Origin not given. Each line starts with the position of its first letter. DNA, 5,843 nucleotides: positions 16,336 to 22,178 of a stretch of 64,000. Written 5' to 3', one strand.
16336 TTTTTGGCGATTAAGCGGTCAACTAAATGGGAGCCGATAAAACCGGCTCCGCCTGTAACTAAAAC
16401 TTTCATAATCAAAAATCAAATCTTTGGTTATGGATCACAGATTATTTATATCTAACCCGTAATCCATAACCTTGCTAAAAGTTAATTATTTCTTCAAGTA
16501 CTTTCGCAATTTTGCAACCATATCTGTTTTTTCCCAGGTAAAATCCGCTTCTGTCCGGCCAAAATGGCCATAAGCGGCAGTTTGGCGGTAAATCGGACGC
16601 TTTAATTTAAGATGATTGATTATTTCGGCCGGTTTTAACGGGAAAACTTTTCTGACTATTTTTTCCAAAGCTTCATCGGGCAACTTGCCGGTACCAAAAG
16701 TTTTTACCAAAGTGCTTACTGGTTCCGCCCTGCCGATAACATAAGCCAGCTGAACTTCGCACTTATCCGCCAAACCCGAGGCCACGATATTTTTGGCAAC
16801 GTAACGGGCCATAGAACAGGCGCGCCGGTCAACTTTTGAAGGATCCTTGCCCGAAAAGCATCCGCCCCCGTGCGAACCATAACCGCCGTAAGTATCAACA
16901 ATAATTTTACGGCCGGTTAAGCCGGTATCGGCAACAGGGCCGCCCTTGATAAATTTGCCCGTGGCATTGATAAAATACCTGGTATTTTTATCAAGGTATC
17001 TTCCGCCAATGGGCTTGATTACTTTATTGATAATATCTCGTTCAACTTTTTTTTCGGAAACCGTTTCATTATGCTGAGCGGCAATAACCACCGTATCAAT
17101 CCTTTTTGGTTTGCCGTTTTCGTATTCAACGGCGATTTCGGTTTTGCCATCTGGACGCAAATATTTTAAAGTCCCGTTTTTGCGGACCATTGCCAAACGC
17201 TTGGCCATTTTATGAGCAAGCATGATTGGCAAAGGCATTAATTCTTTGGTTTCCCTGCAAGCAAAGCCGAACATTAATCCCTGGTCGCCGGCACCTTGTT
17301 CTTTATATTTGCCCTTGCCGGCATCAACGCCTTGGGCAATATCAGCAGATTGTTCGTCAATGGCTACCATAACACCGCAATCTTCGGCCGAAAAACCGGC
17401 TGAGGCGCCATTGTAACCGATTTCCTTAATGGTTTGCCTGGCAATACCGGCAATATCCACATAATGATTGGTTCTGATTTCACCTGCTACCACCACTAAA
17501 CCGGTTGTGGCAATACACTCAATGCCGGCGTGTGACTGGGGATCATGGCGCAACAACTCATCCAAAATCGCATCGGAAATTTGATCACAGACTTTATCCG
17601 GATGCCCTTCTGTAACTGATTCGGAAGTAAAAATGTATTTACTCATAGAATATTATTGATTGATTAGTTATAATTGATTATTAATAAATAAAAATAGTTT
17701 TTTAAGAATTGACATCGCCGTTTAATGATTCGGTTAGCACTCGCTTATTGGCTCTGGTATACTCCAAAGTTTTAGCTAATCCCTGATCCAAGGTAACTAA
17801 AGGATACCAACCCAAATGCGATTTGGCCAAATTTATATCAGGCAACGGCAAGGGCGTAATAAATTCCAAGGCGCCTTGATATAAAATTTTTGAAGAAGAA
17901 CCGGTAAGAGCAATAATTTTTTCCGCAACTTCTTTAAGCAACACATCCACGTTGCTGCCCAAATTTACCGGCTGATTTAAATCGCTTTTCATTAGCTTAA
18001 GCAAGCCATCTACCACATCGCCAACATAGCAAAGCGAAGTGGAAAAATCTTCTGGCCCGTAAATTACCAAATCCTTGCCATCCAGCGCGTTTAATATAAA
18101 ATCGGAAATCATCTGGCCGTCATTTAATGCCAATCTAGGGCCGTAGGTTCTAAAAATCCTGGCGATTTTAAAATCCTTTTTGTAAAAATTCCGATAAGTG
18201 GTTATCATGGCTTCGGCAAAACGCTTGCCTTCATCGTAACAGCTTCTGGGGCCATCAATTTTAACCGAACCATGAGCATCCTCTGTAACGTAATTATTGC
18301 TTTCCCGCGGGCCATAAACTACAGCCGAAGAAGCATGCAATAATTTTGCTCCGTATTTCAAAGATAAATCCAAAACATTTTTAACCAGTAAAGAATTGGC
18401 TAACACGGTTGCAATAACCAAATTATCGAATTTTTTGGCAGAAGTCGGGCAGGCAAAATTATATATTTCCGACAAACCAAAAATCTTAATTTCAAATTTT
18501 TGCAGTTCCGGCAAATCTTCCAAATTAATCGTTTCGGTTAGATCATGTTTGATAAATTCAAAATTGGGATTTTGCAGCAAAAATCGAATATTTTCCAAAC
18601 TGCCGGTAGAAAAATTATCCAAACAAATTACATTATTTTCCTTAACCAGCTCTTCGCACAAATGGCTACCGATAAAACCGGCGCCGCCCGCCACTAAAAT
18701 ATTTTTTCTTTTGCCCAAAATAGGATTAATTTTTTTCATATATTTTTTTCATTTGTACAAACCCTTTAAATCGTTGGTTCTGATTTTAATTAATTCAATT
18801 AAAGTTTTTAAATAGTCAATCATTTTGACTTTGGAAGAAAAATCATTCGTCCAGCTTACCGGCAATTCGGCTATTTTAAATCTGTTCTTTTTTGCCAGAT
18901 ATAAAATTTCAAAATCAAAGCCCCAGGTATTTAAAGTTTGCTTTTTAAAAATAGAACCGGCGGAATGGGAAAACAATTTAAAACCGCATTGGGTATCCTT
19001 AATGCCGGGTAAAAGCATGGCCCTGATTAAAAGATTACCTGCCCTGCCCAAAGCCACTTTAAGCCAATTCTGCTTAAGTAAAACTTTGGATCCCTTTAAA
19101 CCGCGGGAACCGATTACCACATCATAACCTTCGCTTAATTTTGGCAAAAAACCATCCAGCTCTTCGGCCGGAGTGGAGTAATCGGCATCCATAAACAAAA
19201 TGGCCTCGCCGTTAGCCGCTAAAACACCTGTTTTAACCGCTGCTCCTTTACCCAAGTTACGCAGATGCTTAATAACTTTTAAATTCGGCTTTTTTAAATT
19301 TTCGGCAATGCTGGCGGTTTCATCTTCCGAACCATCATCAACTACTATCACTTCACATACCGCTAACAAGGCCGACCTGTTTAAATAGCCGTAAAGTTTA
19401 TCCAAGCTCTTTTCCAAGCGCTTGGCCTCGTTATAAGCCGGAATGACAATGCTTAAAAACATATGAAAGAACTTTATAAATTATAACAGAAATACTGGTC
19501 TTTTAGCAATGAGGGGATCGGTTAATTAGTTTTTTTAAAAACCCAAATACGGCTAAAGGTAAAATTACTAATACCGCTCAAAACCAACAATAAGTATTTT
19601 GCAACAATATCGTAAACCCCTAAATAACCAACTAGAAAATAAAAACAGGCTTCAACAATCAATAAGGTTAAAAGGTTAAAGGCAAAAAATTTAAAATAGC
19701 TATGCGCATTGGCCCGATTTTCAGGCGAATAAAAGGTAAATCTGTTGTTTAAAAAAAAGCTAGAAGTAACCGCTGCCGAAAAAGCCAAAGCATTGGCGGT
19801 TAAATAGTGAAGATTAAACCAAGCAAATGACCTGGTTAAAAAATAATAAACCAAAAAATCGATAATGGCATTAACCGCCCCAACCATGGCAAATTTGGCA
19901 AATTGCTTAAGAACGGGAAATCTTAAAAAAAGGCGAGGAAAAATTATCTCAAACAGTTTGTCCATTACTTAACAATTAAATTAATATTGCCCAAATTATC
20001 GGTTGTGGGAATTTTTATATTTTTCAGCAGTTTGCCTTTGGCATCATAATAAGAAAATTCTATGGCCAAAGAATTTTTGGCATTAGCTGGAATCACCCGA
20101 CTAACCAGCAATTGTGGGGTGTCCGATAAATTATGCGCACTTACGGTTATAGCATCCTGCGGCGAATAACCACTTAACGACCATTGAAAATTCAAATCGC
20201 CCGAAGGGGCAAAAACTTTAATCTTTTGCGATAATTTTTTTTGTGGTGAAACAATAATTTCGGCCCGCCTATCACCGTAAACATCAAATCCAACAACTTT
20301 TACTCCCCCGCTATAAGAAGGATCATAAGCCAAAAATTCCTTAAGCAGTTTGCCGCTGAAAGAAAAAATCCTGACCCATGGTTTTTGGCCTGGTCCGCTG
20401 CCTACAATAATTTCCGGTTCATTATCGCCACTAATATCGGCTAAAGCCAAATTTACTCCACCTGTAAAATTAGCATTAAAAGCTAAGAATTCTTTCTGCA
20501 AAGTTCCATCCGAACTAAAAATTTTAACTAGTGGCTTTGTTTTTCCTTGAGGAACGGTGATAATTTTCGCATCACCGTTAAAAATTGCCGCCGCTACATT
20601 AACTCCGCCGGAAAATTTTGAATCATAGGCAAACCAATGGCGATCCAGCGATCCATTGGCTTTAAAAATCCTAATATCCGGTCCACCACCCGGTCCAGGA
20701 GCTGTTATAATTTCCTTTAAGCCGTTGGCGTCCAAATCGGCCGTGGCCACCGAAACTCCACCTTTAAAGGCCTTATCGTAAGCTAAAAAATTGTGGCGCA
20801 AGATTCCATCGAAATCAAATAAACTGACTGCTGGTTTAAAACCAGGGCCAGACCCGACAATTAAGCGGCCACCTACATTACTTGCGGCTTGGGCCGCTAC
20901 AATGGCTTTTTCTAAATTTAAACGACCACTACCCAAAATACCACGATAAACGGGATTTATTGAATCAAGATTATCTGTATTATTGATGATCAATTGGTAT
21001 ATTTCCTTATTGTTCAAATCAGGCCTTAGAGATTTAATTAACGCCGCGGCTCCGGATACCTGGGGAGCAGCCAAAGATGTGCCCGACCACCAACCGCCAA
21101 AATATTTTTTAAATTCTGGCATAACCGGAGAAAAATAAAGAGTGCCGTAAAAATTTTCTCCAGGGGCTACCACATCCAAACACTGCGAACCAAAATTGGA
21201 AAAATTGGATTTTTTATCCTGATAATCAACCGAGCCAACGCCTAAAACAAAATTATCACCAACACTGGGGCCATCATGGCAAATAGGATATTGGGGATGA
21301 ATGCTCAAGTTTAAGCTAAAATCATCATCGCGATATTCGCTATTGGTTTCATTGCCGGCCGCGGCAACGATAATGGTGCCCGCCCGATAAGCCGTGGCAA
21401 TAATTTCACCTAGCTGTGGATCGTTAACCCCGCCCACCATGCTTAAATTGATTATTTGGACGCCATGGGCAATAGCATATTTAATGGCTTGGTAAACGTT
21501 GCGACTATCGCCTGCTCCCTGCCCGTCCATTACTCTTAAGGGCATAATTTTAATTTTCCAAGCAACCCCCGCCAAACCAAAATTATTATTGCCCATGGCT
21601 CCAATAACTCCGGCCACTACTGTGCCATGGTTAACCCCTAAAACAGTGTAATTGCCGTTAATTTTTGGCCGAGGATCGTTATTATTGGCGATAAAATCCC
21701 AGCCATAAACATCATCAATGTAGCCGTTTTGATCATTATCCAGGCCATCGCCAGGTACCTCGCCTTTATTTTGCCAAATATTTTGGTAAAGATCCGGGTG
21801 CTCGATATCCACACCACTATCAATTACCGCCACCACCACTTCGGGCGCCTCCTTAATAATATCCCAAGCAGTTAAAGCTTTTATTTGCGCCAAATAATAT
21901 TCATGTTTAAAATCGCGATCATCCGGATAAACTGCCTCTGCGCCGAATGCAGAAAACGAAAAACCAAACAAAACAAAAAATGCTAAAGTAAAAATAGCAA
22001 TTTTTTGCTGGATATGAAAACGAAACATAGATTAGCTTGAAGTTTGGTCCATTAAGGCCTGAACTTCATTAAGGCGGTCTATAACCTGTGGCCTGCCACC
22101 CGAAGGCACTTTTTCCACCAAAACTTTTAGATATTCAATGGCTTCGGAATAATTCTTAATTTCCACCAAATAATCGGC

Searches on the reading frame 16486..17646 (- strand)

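Call 43: search_protein_families(library=pfam, proteins=[window:16486-17646:-], max_evalue=0.00001)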
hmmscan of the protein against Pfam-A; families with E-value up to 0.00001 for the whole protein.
window:16486-17646:- (386 aa): 3 families
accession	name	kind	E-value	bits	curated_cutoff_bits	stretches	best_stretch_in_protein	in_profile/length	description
PF02773.21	S-AdoMet_synt_C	-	1.3e-64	216.7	25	1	235-373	2-138/138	S-adenosylmethionine synthetase, C-terminal domain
PF02772.21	S-AdoMet_synt_M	-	3.3e-47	160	29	1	116-232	1-120/120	S-adenosylmethionine synthetase, central domain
PF00438.25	S-AdoMet_synt_N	-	7.8e-42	142.3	33.1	1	3-101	1-99/99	S-adenosylmethionine synthetase, N-terminal domain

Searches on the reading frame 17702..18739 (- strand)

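Call 43: search_protein_families(library=pfam, proteins=[window:17702-18739:-], max_evalue=0.00001)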
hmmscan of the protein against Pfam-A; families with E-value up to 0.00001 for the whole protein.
window:17702-18739:- (345 aa): 4 families
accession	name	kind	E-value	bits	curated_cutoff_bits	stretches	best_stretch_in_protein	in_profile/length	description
PF01370.27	Epimerase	-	2.7e-35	122.4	20.9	1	14-261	1-240/240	NAD dependent epimerase/dehydratase family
PF16363.11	GDP_Man_Dehyd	-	4.9e-31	108.9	27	1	15-323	1-331/332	GDP-mannose 4,6 dehydratase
PF01073.25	3Beta_HSD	-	4.3e-09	36.2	22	1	15-243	1-222/280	3-beta hydroxysteroid dehydrogenase/isomerase family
PF04321.23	RmlD_sub_bind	-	2.7e-06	27.1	27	1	13-200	2-153/287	RmlD substrate binding domain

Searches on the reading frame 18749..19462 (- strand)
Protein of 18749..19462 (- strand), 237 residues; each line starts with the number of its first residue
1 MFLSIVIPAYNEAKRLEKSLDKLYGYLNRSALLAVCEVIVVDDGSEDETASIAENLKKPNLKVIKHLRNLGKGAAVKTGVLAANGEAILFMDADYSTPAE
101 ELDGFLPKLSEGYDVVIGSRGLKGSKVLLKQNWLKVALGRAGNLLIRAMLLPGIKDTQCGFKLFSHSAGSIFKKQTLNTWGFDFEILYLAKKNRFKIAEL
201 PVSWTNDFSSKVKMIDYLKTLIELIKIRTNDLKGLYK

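Call 43: search_protein_families(library=pfam, proteins=[window:18749-19462:-], max_evalue=0.00001)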
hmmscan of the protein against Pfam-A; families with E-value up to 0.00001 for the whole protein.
window:18749-19462:- (237 aa): 3 families
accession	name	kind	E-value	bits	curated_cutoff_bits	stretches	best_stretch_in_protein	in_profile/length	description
PF00535.33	Glycos_transf_2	-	1.8e-30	106.5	23.3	1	4-167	1-162/168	Glycosyl transferase family 2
PF10111.15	Glyco_tranf_2_2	-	6.3e-08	32.9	27.3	1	4-98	1-95/276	Glycosyltransferase like family 2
PF13641.12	Glyco_tranf_2_3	-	3.6e-06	27.6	27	1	3-119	3-122/230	Glycosyltransferase like family 2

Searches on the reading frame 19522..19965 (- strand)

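Call 43: search_protein_families(library=pfam, proteins=[window:19522-19965:-], max_evalue=0.00001)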
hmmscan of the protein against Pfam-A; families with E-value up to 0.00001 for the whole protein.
window:19522-19965:- (147 aa): 1 family
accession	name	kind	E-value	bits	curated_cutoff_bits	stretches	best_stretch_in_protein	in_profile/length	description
PF04138.20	GtrA_DPMS_TM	-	2e-23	83.3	26.1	1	24-143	1-117/117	GtrA/DPMS, transmembrane domain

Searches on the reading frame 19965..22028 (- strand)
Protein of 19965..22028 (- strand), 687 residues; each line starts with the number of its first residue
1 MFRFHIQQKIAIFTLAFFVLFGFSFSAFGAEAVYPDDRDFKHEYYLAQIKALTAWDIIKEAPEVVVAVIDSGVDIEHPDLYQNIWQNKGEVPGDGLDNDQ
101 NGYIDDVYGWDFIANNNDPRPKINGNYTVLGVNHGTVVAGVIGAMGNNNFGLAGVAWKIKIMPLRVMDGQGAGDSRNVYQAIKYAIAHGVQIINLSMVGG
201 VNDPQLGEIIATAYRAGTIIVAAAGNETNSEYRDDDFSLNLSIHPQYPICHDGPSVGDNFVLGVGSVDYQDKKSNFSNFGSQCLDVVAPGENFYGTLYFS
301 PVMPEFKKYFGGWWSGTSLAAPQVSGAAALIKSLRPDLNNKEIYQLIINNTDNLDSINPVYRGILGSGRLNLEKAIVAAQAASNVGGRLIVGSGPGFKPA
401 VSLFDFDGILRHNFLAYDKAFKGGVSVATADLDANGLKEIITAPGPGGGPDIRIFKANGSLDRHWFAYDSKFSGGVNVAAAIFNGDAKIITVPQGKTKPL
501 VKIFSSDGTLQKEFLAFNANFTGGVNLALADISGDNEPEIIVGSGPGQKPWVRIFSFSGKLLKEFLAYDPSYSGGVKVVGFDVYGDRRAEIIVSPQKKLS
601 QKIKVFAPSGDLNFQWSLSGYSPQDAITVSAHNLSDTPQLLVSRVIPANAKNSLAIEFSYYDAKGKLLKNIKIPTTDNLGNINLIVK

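Call 44: search_protein_families(library=pfam, proteins=[window:19965-22028:-], max_evalue=0.00001)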
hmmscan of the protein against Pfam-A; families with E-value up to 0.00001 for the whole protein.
window:19965-22028:- (687 aa): 1 family
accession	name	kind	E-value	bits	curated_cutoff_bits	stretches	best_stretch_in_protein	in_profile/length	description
PF00082.27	Peptidase_S8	-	2.2e-49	168.8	21.8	1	63-354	3-276/288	Subtilase family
